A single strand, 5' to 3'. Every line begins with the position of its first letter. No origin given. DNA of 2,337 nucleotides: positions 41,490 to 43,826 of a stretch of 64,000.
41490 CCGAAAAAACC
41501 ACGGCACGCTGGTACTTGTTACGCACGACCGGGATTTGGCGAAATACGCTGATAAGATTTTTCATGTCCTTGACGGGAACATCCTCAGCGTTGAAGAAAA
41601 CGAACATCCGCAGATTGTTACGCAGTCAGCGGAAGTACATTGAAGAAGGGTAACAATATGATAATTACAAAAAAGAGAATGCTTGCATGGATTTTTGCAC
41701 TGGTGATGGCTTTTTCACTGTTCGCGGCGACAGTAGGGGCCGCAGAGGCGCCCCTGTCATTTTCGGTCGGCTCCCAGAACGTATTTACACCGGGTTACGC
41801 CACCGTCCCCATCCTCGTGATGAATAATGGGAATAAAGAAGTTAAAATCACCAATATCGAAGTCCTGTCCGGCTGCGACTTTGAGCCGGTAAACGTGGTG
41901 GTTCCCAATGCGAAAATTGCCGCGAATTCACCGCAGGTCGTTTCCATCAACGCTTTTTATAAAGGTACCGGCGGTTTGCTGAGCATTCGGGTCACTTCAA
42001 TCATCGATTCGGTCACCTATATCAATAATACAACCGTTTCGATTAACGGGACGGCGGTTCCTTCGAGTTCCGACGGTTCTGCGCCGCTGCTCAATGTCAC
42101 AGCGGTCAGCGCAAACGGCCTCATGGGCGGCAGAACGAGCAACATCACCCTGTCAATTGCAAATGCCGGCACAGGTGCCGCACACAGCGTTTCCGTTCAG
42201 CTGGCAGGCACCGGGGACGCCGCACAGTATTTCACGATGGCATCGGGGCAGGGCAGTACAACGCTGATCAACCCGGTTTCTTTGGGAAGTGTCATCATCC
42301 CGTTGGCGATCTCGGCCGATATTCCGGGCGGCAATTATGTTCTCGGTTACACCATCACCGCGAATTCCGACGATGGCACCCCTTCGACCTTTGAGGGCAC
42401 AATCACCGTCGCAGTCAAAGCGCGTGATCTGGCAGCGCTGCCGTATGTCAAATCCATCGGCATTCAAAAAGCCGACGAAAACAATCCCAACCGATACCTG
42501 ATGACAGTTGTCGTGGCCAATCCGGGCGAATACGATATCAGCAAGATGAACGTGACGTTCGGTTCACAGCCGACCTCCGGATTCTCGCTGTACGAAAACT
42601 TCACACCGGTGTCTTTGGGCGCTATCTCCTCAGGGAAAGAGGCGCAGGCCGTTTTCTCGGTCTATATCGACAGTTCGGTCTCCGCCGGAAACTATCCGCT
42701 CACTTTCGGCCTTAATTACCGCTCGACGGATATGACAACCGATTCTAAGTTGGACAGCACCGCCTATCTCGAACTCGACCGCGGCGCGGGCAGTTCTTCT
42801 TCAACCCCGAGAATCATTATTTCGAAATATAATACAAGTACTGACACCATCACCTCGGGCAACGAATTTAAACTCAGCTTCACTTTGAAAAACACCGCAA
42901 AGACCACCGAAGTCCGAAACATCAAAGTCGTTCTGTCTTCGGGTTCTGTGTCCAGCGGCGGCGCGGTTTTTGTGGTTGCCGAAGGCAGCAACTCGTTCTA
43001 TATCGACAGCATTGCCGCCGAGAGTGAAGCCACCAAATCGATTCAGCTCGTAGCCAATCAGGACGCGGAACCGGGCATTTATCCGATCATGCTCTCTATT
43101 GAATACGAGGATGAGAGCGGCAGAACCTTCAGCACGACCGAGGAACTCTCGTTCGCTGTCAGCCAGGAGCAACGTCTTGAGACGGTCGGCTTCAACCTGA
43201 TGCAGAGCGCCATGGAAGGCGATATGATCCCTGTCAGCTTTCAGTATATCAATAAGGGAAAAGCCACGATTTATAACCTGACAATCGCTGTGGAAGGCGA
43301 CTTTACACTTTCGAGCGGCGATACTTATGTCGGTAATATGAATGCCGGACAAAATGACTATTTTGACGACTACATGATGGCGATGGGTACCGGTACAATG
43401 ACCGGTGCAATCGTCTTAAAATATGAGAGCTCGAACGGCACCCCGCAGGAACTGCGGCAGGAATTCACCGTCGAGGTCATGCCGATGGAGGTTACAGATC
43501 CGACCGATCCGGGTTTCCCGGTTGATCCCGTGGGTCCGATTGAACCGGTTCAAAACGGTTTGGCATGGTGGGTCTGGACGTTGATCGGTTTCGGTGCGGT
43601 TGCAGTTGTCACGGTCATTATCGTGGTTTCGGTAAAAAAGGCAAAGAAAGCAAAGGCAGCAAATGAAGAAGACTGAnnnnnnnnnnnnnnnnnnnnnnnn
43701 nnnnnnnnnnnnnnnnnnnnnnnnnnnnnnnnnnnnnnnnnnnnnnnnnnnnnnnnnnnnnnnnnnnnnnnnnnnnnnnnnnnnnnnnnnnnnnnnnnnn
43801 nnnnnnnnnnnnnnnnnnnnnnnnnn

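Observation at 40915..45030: MacB/FtsX-type ABC transporter in which a 673-aa multi-beta-sandwich anchored protein occupies the adaptor position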

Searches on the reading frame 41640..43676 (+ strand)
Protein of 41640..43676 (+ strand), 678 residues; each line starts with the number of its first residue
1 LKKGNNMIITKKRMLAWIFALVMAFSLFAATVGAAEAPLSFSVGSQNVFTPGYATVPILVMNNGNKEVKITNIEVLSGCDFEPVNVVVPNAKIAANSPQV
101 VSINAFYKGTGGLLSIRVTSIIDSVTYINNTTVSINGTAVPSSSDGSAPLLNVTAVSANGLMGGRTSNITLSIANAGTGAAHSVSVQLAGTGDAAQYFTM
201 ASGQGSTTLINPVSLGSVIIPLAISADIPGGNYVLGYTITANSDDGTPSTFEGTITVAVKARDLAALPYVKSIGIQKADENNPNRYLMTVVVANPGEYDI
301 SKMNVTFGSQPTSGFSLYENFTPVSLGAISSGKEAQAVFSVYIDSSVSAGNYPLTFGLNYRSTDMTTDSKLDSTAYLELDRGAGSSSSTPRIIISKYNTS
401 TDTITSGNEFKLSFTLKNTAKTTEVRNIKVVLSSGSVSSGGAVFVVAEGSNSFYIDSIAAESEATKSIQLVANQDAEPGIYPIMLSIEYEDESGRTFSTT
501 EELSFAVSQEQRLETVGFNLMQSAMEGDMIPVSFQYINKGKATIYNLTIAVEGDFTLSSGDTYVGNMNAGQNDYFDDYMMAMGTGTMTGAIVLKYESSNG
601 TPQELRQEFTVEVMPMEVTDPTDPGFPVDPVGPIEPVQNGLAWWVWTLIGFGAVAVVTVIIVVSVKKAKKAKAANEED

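Call 3: search_protein_families(library=pfam, proteins=[window:41640-43676:+], max_evalue=0.1)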
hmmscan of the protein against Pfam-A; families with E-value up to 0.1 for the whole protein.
window:41640-43676:+ (678 aa): 7 families
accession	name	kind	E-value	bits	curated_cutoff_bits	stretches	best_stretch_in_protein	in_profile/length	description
PF07705.17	CARDB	-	7.6e-09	36.1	22.7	0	151-196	4-50/101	CARDB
PF10633.15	NPCBM_assoc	-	9.5e-09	35.8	24.4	1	289-360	10-77/78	NPCBM-associated, NEW3 domain of alpha-galactosidase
PF05753.20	TRAP_beta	-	5.9e-05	23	22.4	0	384-476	12-98/178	Translocon-associated protein beta (TRAPB)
PF16116.10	DUF4832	-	0.0014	18.8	29.2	0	398-493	112-203/216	Domain of unknown function (DUF4832)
PF23619.1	Ig_VWA7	-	0.016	15.9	27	0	524-560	12-48/104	VWA7 Ig-like domain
PF16158.11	N_BRCA1_IG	-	0.095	13.7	28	0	403-472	7-77/108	Ig-like domain from next to BRCA1 gene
PF07610.17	DUF1573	-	0.095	13.2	26.1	0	58-95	23-56/98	Protein of unknown function (DUF1573)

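Call 4: search_protein_families(library=ncbifam, proteins=[window:41640-43676:+], max_evalue=0.1)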
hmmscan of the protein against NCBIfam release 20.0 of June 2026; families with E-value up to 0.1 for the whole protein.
window:41640-43676:+ (678 aa): 3 families
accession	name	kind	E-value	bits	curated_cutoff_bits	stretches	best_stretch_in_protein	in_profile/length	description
NF041425.1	OS_HP2_seleno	subfamily_domain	0.00047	20.5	100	0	241-288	45-92/98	OS_HP2 family (seleno)protein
TIGR03900.1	prc_long_Delta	hypoth_equivalog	0.029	12.3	660.95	0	163-196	688-721/973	MXAN_5808 family serine peptidase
TIGR03769.1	P_ac_wall_RPT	domain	0.035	14.7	30.9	0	231-259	13-41/41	TIGR03769 domain-containing protein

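Call 5: find_homologous_proteins(query=window:41640-43676:+)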
Query window:41640-43676:+ (678 aa): 9 proteins with E <= 0.001 among 8000 candidates.
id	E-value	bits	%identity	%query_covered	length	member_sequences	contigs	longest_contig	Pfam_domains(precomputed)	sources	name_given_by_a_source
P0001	0.0e+0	1428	100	98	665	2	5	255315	PF07705.18,PF10633.16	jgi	-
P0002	0.0e+0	1149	80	98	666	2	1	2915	PF10633.16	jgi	-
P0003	0.0e+0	1125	77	95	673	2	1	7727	PF07705.18,PF10633.16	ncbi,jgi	-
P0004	0.0e+0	1118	77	98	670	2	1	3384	PF07705.18,PF10633.16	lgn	-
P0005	0.0e+0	1065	74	95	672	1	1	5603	PF10633.16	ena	-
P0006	0.0e+0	1054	73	99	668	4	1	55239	PF10633.16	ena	-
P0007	0.0e+0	1030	71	98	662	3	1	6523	PF07705.18,PF10633.16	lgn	-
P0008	7.1e-60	221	30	75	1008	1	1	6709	PF24328.3,PF07705.18,PF10633.16,PF05753.21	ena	-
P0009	3.7e-22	97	26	77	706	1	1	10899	PF05753.21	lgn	-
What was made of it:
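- Tried and rejected: The first word-index protein search found only 9 relatives (call 5).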

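Call 7: find_encoding_contigs(protein=P0008, flank=6000, max_places=3)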
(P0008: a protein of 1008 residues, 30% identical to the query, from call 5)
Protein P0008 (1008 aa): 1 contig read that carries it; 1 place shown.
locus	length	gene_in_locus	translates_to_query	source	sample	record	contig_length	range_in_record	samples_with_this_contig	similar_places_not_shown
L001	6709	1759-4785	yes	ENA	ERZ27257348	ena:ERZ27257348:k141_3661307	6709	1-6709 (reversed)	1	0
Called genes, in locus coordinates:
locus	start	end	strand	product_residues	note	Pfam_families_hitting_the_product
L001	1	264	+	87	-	?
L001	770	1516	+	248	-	PF02463:SMC_N (faint), PF00005:ABC_tran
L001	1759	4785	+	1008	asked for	PF07705:CARDB (faint), PF10633:NPCBM_assoc (faint), PF24328:DUF7498 (faint), PF05753:TRAP_beta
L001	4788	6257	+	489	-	PF12704:MacB_PCD, PF02687:FtsX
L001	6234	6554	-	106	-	PF05016:ParE_toxin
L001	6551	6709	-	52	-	?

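Call 8: find_encoding_contigs(protein=P0009, flank=6000, max_places=3)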
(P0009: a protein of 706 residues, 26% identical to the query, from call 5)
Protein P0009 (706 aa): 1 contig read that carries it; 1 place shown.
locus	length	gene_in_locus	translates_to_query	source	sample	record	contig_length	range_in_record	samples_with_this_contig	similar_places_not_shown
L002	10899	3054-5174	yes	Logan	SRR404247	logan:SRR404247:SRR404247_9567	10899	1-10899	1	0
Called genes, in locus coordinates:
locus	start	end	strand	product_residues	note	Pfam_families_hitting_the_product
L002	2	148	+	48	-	?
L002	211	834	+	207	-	PF13189:Cytidylate_kin2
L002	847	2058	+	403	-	PF01594:AI-2E_transport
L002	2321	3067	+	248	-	PF03193:RsgA_GTPase (faint), PF00005:ABC_tran, PF02463:SMC_N (faint)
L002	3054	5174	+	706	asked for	PF05753:TRAP_beta (faint)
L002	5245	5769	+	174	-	-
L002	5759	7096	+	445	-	PF12704:MacB_PCD, PF02687:FtsX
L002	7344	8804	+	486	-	PF00749:tRNA-synt_1c, PF19269:Anticodon_2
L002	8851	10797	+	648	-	PF00580:UvrD-helicase, PF13086:AAA_11 (weak), PF13087:AAA_12 (faint), PF13245:AAA_19, PF13604:AAA_30 (faint), PF13361:UvrD_C, PF01443:Viral_helicase1 (weak), PF13538:UvrD_C_2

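Call 9: find_encoding_contigs(protein=P0006, flank=6000, max_places=3)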
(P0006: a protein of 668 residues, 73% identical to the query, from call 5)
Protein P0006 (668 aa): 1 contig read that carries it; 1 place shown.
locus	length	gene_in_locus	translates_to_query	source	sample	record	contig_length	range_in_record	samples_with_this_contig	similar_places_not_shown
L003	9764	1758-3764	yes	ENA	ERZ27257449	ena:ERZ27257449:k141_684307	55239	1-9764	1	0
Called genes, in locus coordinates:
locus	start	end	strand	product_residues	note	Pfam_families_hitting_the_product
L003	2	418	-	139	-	?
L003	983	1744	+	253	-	PF00005:ABC_tran, PF13304:AAA_21 (faint)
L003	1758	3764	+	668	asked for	PF10633:NPCBM_assoc (faint)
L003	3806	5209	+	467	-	PF12704:MacB_PCD, PF02687:FtsX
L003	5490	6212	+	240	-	PF12844:HTH_19, PF13412:HTH_24 (faint), PF13560:HTH_31, PF01381:HTH_3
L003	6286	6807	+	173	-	PF06414:Zeta_toxin (weak)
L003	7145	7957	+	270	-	PF00072:Response_reg, PF08769:Spo0A_C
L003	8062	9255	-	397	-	PF01841:Transglut_core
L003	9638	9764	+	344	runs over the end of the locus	PF00356:LacI (weak), PF00532:Peripla_BP_1 (weak), PF13377:Peripla_BP_3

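Call 14: search_solved_structures(query=A1, max_evalue=1)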
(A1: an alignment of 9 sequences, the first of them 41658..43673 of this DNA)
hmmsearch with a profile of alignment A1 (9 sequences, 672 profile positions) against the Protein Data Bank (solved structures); distinct sequences matched with E-value up to 1: 1.
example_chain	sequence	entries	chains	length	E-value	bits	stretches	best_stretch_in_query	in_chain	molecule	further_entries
7ptb_A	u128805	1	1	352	0.53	11.6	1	124-190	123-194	Centrosomal protein of 192 kDa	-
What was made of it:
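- Tried and rejected: A PDB sequence search with the middle-protein profile gave nothing meaningful (call 14).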

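Call 24: find_related_loci(query=A1, collection=genome_contigs, flank=5000)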
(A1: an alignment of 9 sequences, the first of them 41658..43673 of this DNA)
Query A1 (672 aa) in genome_contigs; peptide patterns used: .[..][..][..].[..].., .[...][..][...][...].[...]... (x = any residue, [..] = any of these).
519 stretches matched a pattern; 49 encode a relative of the query (tblastn E <= 1e-3); 49 distinct loci.
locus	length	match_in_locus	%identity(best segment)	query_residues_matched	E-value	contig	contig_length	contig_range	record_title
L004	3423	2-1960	74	18-672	0e+0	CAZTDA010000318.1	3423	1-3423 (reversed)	MAG TPA_asm: uncultured Eubacteriales bacterium isolate SRP220891_co1_162 genome assembly, contig: NODE_56915_length_342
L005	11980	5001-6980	71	5-669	0e+0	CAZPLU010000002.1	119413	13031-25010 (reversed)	MAG TPA_asm: uncultured Eubacteriales bacterium isolate binchicken_co39_213 genome assembly, contig: NODE_239_length_119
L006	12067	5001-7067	36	3-672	4e-109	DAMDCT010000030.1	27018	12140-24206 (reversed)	MAG TPA_asm: Oscillospiraceae bacterium isolate CTOTU50346 NODE_388_length_27018_cov_2.482736, whole genome shotgun sequ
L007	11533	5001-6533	40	173-672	3e-101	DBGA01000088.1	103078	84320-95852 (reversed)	MAG TPA_asm: Ruminococcaceae bacterium UBA866 UBA866_contig_366, whole genome shotgun sequence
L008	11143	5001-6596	37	128-644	4e-99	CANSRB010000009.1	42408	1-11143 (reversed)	MAG TPA_asm: uncultured Clostridia bacterium isolate SRR15510232_bin.45_metawrap_v1.3_MAG genome assembly, contig: NODE.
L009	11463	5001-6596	37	128-644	2e-98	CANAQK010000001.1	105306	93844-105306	MAG TPA_asm: uncultured Clostridia bacterium isolate SRR14836542_bin.14_metawrap_v1.3_MAG genome assembly, contig: NODE.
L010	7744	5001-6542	40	173-672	2e-95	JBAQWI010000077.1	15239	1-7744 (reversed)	MAG: Oscillospiraceae bacterium isolate MFD12012_ilm_asm_bin13 k127_158958, whole genome shotgun sequence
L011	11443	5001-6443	38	143-617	9e-93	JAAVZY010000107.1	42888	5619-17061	MAG: Oscillospiraceae bacterium isolate ABMPRH_114_1 k141_1158145, whole genome shotgun sequence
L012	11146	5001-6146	36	279-672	4e-63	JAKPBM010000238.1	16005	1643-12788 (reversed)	MAG: Bacillota bacterium isolate USSF_metabat.36 k201_822052, whole genome shotgun sequence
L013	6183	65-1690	30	141-672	2e-59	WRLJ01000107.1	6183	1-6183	MAG: Oscillospiraceae bacterium isolate Th196P3bin17 Ga0099364_10033407, whole genome shotgun sequence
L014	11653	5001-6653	30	143-671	4e-61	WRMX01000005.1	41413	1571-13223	MAG: Oscillospiraceae bacterium isolate Th196P4bin1 JGI24702J35022_10000087, whole genome shotgun sequence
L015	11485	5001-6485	27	158-650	4e-53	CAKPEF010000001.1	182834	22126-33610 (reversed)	MAG: uncultured Clostridia bacterium isolate REFINED_METABAT215_TOP10_CONTIGS_1500_ASSEMBLY_K77_MERGED__Hadza_MoBio_hadz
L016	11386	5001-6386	28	192-650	3e-53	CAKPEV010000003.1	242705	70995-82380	MAG: uncultured Clostridia bacterium isolate REFINED_METABAT215_TOP10_CONTIGS_1500_ASSEMBLY_K77_MERGED__Hadza_MoBio_hadz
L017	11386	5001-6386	28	192-650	2e-52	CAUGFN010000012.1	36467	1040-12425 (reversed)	MAG TPA_asm: uncultured Eubacteriales bacterium isolate SRR16280027_bin.20_MetaWRAP_v1.3_MAG genome assembly, contig: ER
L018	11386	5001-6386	28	192-650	2e-50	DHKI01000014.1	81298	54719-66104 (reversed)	MAG TPA_asm: Clostridiales bacterium UBA4698 UBA4698_contig_1499, whole genome shotgun sequence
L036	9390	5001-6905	25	61-663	4e-33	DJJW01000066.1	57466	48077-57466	MAG TPA_asm: Lachnoclostridium sp. UBA6558 UBA6558_contig_128, whole genome shotgun sequence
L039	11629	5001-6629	25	145-666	1e-31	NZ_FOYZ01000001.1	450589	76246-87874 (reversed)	Anaeromicropila populeti strain 743A, whole genome shotgun sequence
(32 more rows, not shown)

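Call 26: search_protein_representatives(alignment_id=A1)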
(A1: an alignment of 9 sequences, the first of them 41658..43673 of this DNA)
Query: 9 sequences, 672 profile positions. Proteins with E-value up to 0.001 (for the whole library): 5571; up to 1e-10: 3258; up to 1e-30: 1517. The best 150 are listed.
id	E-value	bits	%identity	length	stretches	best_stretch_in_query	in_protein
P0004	0.0e+00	1191.4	-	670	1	3-672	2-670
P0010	2.2e-166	571.4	-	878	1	5-670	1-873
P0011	6.9e-156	536.7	-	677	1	7-671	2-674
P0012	3.4e-139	481.5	-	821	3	140-668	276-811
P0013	3.2e-137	475.0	-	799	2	142-666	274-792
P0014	1.4e-135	469.6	-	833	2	266-660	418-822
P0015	5.2e-133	461.1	-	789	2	247-669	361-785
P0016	1.1e-124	433.6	-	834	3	125-669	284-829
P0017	1.7e-124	433.0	-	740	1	45-666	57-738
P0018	5.3e-124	431.3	-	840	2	261-669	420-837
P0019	8.8e-123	427.3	-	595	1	138-672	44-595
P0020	2.4e-122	425.9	-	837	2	123-668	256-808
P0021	7.8e-122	424.2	-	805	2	124-668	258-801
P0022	2.4e-121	422.6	-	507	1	170-672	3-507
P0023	1.1e-120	420.3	-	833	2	143-664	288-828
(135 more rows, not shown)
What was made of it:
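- Tried and rejected: The exhaustive profile search was needed to see the size of the family (call 26).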

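Call 27: predict_structure(alignment_id=A1)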
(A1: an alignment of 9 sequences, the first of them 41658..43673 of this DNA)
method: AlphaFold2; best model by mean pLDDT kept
length: 672 residues; sequences in the alignment: 9
mean_pLDDT: 72.5   pTM: 0.41
mean pLDDT of the five models: 72.5, 70.9, 68.9, 67.0, 66.4
residues with pLDDT >= 90: 29; 70-90: 420; 50-70: 155; < 50: 68
segments of 3 or more residues with pLDDT < 50: 1-6, 20-30, 377-381, 431-434, 612-614, 617-638, 660-672
pLDDT, mean of each block of 10 residues (from residue 1): 51 61 41 66 75 77 79 68 65 77 78 78 78 66 82 73 84 87 78 70 81 83 73 89 87 69 81 79 87 88 78 80 89 86 72 83 76 56 66 73 81 78 78 62 78 85 77 69 82 72 66 75 79 68 80 68 72 78 84 67 80 47 35 40 55 54 45 35
secondary structure, 60 per line:
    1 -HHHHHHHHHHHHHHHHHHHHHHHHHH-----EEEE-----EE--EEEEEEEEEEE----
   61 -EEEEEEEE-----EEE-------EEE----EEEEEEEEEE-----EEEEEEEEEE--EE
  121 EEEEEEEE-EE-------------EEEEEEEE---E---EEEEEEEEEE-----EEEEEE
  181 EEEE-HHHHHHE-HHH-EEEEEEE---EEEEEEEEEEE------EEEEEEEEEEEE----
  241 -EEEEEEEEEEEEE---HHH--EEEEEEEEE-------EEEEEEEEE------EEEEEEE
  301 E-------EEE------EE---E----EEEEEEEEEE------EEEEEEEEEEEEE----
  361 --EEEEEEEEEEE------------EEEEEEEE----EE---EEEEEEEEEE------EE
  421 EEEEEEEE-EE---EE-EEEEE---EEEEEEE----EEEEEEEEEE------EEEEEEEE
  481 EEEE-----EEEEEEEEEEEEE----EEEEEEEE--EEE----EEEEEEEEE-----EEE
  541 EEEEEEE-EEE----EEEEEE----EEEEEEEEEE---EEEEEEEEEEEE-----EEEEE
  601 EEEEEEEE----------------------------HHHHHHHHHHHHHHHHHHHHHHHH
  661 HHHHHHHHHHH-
elements in order (helices of 4 or more, strands of 3 or more residues): H2-27 E33-36 E46-56 E62-69 E75-77 E85-87 E92-101 E107-116 E119-128 E145-152 E160-169 E175-184 H186-191 E198-204 E208-218 E225-236 E242-254 E263-271 E279-287 E294-301 E309-311 E328-337 E344-356 E363-373 E386-393 E403-412 E419-428 E438-442 E446-452 E457-466 E473-484 E490-502 E507-514 E517-519 E524-532 E538-547 E549-551 E556-561 E566-575 E579-590 E596-608 H637-671

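Call 31: fold_search(model_id=the predicted structure, library=pdb)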
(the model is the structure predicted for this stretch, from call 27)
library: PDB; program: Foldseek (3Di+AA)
matches with E <= 10: 1795; with E <= 0.001: 384
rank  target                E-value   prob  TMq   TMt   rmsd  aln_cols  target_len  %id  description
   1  9ijj_h                2.6e-17  1.00  0.17  0.09  44.7       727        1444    9  In situ structure of the central apparatus in mouse sperm axoneme. (released 2025-06-04)
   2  7som_D                9.8e-17  1.00  0.16  0.09  42.9       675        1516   11  Ciliary C2 central pair apparatus isolated from Chlamydomonas reinhardtii (released 2022-04-13)
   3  7sqc_2A               1.2e-15  1.00  0.14  0.14  53.1       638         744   10  Ciliary C1 central pair apparatus isolated from Chlamydomonas reinhardtii (released 2022-04-13)
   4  9ijj_O                1.2e-15  1.00  0.18  0.11  56.6       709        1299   12  In situ structure of the central apparatus in mouse sperm axoneme. (released 2025-06-04)
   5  7sqc_2B               1.8e-14  1.00  0.14  0.13  53.0       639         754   10  Ciliary C1 central pair apparatus isolated from Chlamydomonas reinhardtii (released 2022-04-13)
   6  7n6g_4C               2.4e-14  1.00  0.15  0.16  51.3       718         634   10  C1 of central pair (released 2022-05-18)
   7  9ijj_4I               3.9e-13  1.00  0.14  0.05  52.4       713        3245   13  In situ structure of the central apparatus in mouse sperm axoneme. (released 2025-06-04)
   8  4rtd                  4.5e-13  1.00  0.17  0.12  33.9       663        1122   11  Escherichia coli alpha-2-macroglobulin activated by porcine elastase (released 2015-07-15)
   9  9ijj_P                4.9e-13  1.00  0.18  0.20  31.7       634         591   11  In situ structure of the central apparatus in mouse sperm axoneme. (released 2025-06-04)
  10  4u4j                  5.4e-13  1.00  0.22  0.12  30.0       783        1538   12  Crystal structure of Salmonella alpha-2-macroglobulin mutant Y1175G (released 2014-09-17)
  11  8b0g_A                5.6e-13  1.00  0.15  0.10  27.9       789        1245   10  2C9, C5b9-CD59 structure (released 2023-02-22)
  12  4u48                  8.8e-13  1.00  0.22  0.12  30.6       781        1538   12  Crystal structure of Salmonella alpha-2-macroglobulin (released 2014-09-17)
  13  8ayh_B                4.8e-12  1.00  0.16  0.13  27.6       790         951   10  Structure of Complement C5 in Complex with small molecule inhibitor and CVF (released 2022-12-21)
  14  8cem_E                7.2e-12  1.00  0.13  0.14  21.6       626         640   11  Structure of bovine native C3, re-refinement (released 2023-04-05)
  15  7sqc_F1               1.8e-11  1.00  0.20  0.26  27.9       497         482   11  Ciliary C1 central pair apparatus isolated from Chlamydomonas reinhardtii (released 2022-04-13)
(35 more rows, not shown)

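Call 61: search_protein_families(library=padloc, proteins=[window:41658-43676:+], max_evalue=0.001)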
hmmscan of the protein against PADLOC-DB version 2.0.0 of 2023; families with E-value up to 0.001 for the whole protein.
window:41658-43676:+ (672 aa): 0 families

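Call 64: find_encoding_contigs(protein=P0001, flank=10000, max_places=3)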
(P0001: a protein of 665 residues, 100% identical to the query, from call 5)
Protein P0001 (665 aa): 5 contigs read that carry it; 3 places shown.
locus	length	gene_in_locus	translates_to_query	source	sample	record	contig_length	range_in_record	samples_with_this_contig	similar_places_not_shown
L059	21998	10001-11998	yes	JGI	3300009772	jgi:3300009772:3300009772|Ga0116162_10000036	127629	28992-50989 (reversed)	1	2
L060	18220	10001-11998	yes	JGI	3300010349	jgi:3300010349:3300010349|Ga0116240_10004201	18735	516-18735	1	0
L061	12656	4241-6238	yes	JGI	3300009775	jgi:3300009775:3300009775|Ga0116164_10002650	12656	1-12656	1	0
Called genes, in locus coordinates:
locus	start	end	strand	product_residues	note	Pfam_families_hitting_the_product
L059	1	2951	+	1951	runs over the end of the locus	PF16709:SCAB-Ig (faint), PF23197:IG_AIR9 (faint)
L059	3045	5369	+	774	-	PF00112:Peptidase_C1, PF18560:Lectin_like, PF00404:Dockerin_1 (weak)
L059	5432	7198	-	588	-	PF00664:ABC_membrane, PF02463:SMC_N (weak), PF00005:ABC_tran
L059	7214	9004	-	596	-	-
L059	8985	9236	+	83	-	-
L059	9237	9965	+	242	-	PF00005:ABC_tran, PF13304:AAA_21 (faint)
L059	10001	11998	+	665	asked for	PF07705:CARDB (faint), PF10633:NPCBM_assoc (faint)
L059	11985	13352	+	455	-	PF12704:MacB_PCD, PF02687:FtsX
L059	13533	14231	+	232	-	PF12844:HTH_19, PF13560:HTH_31, PF01381:HTH_3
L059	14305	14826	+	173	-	PF06414:Zeta_toxin (weak)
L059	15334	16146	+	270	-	PF00072:Response_reg, PF08769:Spo0A_C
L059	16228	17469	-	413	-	PF01841:Transglut_core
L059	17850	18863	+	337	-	PF13384:HTH_23 (faint), PF00356:LacI, PF00532:Peripla_BP_1 (weak), PF13377:Peripla_BP_3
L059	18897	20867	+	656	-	PF07745:Glyco_hydro_53, PF07532:Big_4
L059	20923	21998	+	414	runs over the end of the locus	PF13416:SBP_bac_8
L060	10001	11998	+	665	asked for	PF07705:CARDB (faint), PF10633:NPCBM_assoc (faint)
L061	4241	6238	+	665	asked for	PF07705:CARDB (faint), PF10633:NPCBM_assoc (faint)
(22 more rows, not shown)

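Call 78: search_protein_families(library=pfam, proteins=[L002:5239-5769:+, L039:6667-7200:+, L036:6973-7257:+, L015:6564-6845:+], max_evalue=0.01)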
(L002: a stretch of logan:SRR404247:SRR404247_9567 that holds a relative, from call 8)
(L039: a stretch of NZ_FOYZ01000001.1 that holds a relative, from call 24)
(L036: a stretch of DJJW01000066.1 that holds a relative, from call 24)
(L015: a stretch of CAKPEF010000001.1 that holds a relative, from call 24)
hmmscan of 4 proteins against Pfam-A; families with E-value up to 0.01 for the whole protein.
L002:5239-5769:+ (176 aa): 0 families

L039:6667-7200:+ (178 aa): 0 families

L036:6973-7257:+ (95 aa): 0 families

L015:6564-6845:+ (94 aa): 0 families
